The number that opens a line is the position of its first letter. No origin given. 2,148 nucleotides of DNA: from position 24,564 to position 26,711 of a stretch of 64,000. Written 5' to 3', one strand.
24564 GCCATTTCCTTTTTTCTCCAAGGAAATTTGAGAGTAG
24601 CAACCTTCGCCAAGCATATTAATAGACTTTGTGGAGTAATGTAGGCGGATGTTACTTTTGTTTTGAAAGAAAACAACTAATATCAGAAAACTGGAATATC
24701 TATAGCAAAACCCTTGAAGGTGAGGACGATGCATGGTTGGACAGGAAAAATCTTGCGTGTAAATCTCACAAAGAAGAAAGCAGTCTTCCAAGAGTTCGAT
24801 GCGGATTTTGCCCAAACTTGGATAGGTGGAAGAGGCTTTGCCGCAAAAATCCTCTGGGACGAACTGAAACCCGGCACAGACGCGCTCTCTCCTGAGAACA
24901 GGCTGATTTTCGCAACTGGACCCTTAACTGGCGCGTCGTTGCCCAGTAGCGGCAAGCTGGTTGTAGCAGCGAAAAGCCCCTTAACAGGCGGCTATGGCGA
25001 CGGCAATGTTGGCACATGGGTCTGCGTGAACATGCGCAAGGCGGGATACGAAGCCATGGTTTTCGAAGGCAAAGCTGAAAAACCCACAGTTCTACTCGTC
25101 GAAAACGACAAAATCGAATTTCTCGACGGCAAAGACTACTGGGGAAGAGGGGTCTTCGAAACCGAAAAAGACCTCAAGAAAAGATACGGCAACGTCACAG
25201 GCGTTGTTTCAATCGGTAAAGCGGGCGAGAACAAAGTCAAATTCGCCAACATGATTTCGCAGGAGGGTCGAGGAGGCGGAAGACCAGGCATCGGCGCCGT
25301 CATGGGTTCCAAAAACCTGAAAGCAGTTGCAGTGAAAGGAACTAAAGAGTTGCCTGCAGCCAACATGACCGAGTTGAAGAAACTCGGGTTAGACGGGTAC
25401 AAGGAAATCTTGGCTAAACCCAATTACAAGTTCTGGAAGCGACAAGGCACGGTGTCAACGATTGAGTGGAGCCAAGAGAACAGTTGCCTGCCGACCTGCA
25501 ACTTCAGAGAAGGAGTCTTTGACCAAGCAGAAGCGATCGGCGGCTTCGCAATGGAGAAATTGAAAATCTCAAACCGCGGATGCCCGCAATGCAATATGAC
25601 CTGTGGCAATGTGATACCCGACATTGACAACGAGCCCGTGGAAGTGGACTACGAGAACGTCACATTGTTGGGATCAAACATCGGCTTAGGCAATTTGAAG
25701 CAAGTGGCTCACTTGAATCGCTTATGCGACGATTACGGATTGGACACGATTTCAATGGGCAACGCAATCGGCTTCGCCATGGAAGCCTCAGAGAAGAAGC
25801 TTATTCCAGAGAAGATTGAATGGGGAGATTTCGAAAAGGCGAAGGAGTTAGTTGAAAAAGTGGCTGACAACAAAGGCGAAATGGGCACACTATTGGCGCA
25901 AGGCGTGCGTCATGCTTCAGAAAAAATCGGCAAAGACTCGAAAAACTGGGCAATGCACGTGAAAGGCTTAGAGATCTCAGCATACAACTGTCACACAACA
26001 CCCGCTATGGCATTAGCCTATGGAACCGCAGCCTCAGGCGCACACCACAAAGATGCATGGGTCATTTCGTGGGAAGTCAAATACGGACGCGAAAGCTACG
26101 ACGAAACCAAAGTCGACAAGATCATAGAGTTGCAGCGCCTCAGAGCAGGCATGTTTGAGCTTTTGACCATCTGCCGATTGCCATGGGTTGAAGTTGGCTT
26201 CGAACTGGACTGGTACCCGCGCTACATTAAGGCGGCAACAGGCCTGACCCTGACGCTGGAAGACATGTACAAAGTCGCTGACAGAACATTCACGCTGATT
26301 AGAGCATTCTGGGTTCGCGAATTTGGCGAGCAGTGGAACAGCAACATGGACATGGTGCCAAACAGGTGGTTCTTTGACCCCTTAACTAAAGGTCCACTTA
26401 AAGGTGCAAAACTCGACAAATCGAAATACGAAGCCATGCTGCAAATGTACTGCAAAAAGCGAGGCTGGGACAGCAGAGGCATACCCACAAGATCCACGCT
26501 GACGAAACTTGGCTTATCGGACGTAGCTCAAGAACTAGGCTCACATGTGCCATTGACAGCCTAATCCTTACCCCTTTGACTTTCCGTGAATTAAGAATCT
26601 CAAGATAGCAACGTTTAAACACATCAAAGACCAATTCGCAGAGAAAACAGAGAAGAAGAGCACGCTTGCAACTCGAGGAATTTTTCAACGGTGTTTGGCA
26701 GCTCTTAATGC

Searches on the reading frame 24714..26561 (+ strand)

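Call 54: search_protein_families(library=ncbifam, proteins=[window:24714-26561:+], max_evalue=0.00001)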
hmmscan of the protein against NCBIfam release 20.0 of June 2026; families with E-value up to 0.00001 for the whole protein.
window:24714-26561:+ (616 aa): 2 families
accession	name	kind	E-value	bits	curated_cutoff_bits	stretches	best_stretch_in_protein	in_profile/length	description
NF007354.0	PRK09849.1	equivalog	1.6e-77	261.7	868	2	5-237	4-235/703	aldehyde ferredoxin oxidoreductase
NF040818.1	GAPOR_Arch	equivalog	3.9e-11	42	1300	1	13-133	5-122/654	glyceraldehyde-3-phosphate:ferredoxin oxidoreductase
